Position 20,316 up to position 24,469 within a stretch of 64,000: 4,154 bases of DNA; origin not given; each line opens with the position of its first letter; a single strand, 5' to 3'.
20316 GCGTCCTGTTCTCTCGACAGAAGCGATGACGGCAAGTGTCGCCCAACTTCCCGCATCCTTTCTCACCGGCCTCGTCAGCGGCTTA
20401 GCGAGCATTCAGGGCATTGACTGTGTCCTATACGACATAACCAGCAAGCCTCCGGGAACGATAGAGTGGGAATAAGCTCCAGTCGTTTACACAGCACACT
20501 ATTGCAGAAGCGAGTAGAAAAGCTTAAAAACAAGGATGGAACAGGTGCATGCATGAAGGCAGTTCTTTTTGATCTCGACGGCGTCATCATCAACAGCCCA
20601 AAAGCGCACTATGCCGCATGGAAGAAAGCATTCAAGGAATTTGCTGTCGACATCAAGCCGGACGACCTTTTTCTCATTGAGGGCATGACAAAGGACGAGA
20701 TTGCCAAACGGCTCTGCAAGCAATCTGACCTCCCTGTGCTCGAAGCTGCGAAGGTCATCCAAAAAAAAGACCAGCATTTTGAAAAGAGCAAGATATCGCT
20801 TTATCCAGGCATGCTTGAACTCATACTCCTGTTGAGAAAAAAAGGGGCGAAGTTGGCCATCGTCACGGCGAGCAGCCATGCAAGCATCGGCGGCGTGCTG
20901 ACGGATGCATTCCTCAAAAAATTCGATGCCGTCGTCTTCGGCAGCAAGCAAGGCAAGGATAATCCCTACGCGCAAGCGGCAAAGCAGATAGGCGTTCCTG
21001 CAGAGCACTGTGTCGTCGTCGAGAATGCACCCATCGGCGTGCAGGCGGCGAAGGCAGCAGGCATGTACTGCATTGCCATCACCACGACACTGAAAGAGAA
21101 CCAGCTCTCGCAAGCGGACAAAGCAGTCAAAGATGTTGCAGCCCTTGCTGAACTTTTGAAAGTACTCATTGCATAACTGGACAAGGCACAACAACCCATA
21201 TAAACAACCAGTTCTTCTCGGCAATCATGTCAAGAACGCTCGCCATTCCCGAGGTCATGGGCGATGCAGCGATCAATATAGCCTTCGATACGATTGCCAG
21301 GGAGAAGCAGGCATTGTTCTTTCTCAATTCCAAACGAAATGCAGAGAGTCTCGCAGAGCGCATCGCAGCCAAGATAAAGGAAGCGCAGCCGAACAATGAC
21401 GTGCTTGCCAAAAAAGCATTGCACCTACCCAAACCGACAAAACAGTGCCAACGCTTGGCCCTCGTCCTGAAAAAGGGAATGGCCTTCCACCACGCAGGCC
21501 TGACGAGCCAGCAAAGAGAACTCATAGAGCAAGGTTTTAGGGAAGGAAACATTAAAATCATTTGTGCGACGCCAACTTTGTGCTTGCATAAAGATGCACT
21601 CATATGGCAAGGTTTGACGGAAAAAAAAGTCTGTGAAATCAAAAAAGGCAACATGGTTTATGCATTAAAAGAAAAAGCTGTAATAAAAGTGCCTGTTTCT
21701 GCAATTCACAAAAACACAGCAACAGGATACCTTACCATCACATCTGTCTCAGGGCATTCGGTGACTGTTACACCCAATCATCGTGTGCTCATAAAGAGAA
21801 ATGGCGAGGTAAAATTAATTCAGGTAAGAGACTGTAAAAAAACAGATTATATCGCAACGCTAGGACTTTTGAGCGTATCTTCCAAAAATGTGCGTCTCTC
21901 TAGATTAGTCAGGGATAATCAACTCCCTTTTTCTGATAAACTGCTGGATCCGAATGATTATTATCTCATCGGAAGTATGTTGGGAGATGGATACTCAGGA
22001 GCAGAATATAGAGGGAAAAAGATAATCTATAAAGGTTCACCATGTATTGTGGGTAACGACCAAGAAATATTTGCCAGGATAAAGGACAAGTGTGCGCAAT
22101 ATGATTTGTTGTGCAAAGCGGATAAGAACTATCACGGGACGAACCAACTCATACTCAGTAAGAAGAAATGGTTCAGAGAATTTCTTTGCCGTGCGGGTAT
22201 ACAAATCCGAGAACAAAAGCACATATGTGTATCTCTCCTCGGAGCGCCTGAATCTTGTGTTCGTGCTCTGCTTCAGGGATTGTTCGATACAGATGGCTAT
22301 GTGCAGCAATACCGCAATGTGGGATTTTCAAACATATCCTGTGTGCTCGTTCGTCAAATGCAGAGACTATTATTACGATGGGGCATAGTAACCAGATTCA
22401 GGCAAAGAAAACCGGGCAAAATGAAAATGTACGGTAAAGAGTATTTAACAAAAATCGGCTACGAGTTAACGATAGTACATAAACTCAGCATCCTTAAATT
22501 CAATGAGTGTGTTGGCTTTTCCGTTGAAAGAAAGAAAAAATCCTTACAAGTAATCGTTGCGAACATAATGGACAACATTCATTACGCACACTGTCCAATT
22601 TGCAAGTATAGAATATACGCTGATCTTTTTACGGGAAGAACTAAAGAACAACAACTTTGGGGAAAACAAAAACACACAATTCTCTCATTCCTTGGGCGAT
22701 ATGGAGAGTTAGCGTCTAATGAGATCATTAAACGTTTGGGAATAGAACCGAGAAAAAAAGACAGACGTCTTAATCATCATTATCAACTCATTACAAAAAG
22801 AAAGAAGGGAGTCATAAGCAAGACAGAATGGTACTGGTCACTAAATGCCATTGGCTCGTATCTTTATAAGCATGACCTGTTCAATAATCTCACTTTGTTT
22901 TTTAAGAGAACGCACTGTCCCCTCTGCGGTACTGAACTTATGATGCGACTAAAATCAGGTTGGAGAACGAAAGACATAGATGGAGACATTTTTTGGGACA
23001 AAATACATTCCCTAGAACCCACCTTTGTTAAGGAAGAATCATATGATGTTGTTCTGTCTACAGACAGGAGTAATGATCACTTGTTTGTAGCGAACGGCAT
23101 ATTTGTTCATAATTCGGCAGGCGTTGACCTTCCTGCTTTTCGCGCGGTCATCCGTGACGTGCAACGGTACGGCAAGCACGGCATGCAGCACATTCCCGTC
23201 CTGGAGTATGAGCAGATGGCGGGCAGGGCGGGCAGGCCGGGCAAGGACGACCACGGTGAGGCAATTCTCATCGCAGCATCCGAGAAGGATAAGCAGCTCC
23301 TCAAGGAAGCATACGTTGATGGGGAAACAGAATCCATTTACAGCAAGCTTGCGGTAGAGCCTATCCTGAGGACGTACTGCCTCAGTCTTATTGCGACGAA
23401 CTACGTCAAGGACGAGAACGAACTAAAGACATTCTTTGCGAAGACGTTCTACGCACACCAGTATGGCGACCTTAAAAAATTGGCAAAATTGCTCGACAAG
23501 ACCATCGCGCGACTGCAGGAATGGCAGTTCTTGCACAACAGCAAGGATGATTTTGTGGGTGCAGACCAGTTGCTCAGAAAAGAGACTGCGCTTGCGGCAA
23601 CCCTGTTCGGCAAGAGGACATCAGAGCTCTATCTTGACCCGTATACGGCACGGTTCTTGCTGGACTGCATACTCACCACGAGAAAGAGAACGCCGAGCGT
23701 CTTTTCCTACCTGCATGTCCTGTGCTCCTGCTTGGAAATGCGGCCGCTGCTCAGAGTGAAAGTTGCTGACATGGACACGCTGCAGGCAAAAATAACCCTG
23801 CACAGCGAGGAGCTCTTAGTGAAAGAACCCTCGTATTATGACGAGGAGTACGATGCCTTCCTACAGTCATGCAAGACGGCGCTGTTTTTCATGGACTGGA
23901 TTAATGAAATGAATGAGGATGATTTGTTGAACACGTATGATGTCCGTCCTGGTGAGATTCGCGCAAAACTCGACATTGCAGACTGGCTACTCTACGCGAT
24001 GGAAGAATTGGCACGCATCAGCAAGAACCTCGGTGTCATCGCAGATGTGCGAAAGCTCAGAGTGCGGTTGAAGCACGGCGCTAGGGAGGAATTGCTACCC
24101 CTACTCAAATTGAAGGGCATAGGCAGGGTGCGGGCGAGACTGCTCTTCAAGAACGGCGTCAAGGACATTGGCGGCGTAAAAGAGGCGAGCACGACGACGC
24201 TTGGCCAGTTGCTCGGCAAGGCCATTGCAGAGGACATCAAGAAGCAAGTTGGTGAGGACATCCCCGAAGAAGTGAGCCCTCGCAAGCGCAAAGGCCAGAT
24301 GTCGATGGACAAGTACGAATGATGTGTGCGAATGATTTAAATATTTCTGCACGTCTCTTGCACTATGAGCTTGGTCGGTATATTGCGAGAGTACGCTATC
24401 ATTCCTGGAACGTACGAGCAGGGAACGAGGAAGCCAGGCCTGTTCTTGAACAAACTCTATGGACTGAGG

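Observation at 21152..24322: Hel308 helicase encoded without its RecA1 domain, a probable split gene, with a 511-aa intein in motif V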

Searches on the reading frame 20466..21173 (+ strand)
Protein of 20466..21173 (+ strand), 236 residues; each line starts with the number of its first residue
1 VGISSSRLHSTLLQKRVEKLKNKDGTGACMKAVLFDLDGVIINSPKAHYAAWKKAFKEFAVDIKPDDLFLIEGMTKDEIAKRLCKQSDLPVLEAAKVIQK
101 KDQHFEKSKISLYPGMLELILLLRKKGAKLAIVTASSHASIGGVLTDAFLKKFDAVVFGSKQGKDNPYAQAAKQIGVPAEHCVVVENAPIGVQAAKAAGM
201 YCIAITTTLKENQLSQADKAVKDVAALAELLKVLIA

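Call 6: search_protein_families(library=pfam, proteins=[window:20466-21173:+], max_evalue=0.01)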
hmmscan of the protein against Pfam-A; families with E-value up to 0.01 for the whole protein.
window:20466-21173:+ (236 aa): 4 families
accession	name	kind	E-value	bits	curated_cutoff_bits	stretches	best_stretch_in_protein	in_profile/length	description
PF13419.12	HAD_2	-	5.3e-28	98.8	23.8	1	33-205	1-178/178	Haloacid dehalogenase-like hydrolase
PF00702.32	Hydrolase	-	9.7e-20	72.2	26.4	1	30-199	1-191/191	haloacid dehalogenase-like hydrolase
PF12710.13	HAD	-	2.7e-06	28.4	27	1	33-157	1-128/189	haloacid dehalogenase-like hydrolase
PF13344.12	Hydrolase_6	-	0.0039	17.6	27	0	33-48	1-16/101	Haloacid dehalogenase-like hydrolase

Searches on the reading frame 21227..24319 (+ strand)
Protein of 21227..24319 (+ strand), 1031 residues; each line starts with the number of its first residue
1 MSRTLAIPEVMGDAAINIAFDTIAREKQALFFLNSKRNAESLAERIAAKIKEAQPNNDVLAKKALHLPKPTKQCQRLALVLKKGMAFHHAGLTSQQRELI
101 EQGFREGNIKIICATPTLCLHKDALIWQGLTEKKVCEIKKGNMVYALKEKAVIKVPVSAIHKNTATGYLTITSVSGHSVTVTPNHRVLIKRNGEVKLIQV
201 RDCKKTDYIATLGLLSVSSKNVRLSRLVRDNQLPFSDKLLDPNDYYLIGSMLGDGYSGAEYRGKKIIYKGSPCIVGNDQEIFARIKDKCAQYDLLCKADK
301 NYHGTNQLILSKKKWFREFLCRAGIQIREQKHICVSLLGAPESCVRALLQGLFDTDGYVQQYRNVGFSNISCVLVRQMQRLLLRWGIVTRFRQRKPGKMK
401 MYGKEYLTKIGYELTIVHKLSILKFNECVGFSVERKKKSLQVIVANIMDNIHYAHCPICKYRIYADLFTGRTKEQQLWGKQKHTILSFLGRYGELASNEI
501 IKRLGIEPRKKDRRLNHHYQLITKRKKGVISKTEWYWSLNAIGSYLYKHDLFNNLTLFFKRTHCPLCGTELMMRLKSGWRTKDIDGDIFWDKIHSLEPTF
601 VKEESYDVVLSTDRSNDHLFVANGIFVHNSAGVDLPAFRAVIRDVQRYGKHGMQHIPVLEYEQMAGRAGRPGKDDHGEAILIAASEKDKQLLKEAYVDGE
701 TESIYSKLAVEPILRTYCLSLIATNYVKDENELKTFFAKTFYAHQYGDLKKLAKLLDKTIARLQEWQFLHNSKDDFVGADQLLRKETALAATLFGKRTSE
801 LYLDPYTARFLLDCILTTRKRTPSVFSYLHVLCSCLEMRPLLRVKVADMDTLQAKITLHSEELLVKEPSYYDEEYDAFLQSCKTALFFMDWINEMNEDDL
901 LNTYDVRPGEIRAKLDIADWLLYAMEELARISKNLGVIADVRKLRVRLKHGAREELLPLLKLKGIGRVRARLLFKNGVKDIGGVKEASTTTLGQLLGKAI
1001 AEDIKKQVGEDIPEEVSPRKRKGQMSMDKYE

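Call 6: search_protein_families(library=pfam, proteins=[window:21227-24319:+], max_evalue=0.01)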
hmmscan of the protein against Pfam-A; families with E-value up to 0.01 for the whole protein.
window:21227-24319:+ (1031 aa): 7 families
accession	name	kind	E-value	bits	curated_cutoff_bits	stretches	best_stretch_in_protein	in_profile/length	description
PF21280.2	Helicase_dom4_arc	-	2.4e-32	111.9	27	1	827-951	2-125/125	Archaeal helicase, domain 4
PF14528.11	LAGLIDADG_3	-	1.4e-14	54.5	22.5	1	344-430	2-82/82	LAGLIDADG-like domain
PF14890.11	Intein_splicing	-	5.4e-13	49.5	35.8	1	134-629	11-155/155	Intein splicing domain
PF20470.4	HTH_61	-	4.8e-06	27.3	24.3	1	677-770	1-92/92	Helix-turn-helix domain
PF00271.37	Helicase_C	-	1.4e-05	25.7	23.5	0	82-116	39-73/110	Helicase conserved C-terminal domain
PF14520.12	HHH_5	-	8.1e-05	23.5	27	1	958-1007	3-54/57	Helix-hairpin-helix domain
PF01079.26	Hint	-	0.0091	16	29.7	0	131-196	26-95/213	Hint module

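Call 10: find_encoding_contigs(protein=window:21227-24319:+, flank=10000, max_places=4)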
Protein window:21227-24319:+ (1031 aa): no gene with exactly this product is on record in the collection.

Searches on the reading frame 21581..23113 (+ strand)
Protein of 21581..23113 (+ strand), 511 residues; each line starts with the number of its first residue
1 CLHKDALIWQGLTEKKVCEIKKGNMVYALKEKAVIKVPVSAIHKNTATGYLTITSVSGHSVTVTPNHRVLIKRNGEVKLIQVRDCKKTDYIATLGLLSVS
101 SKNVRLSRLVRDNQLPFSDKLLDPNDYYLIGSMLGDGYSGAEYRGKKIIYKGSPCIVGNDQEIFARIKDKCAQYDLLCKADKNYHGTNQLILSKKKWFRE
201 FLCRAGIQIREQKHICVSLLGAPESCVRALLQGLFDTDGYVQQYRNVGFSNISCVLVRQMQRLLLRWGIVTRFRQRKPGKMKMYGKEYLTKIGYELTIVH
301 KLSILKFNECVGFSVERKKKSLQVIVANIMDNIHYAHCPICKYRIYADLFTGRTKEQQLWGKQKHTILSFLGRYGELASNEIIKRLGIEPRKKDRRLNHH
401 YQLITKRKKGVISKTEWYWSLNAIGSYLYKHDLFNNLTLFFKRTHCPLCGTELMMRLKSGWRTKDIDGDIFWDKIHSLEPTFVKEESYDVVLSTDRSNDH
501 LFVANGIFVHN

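Call 57: search_solved_structures(query=window:21581-23113:+, max_evalue=0.01, show_alignments=1)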
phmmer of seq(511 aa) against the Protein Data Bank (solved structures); distinct sequences matched with E-value up to 0.01: 1.
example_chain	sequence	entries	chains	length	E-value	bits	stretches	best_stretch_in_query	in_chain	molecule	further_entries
6rpp_A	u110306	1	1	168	0.0089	17.9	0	35-103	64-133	Cell division control protein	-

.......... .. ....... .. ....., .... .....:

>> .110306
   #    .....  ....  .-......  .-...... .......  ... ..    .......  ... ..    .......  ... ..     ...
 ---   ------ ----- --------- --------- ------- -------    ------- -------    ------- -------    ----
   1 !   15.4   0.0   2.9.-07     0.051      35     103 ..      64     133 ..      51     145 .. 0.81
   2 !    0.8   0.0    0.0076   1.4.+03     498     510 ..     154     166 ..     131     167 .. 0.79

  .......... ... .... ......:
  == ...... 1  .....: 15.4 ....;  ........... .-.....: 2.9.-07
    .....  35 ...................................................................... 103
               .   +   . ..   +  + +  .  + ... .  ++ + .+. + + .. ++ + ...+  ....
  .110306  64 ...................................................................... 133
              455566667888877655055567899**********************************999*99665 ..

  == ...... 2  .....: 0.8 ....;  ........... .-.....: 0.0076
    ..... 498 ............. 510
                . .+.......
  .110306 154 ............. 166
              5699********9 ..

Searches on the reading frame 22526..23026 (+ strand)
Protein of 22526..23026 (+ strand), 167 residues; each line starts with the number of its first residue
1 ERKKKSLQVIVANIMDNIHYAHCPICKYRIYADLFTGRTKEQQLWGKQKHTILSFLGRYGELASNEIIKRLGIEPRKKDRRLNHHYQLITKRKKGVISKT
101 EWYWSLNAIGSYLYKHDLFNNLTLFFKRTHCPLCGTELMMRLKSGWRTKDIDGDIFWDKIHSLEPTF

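Call 61: search_protein_families(library=pfam, proteins=[window:22526-23026:+], max_evalue=1)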
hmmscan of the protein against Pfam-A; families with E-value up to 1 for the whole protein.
seq(167 aa): 11 families
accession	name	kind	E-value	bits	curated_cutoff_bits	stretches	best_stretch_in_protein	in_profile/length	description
PF14447.12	Prok-RING_4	-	0.012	15.9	27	1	15-32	25-42/46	Prokaryotic RING finger family 4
PF03119.21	DNA_ligase_ZBD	-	0.013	15.9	25.8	1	130-141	1-11/27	NAD-dependent DNA ligase C4 zinc finger domain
PF23548.1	Zn_ribbon_FGT1_2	-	0.014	15.4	27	1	128-139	20-31/35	FORGETTER1 second zinc ribbon domain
PF00674.25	DUP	-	0.023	15.3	23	1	87-132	43-87/102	DUP family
PF23145.1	Zf_2nd_IFT121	-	0.04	14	25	0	127-137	33-43/45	IFT121, second zinc finger domain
PF24859.1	FdhE_central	-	0.052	14.1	27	0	130-138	27-35/39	FdhE, central domain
PF05605.18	zf-Di19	-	0.067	13.9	27.5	0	19-35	30-46/54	Drought induced 19 protein (Di19), zinc-binding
PF06677.18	Auto_anti-p27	-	0.14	12.7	24.1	0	129-140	16-27/40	Sjogren's syndrome/scleroderma autoantigen 1 (Autoantigen p27)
PF12647.12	RNHCP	-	0.14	12.5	24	0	127-149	22-44/90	RNHCP domain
PF14169.11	YdjO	-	0.15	12.3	27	0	127-140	38-51/59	Cold-inducible protein YdjO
PF09297.16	Zn_ribbon_NUD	-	0.47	10.7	24.8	0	21-31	22-32/32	NADH pyrophosphatase zinc ribbon domain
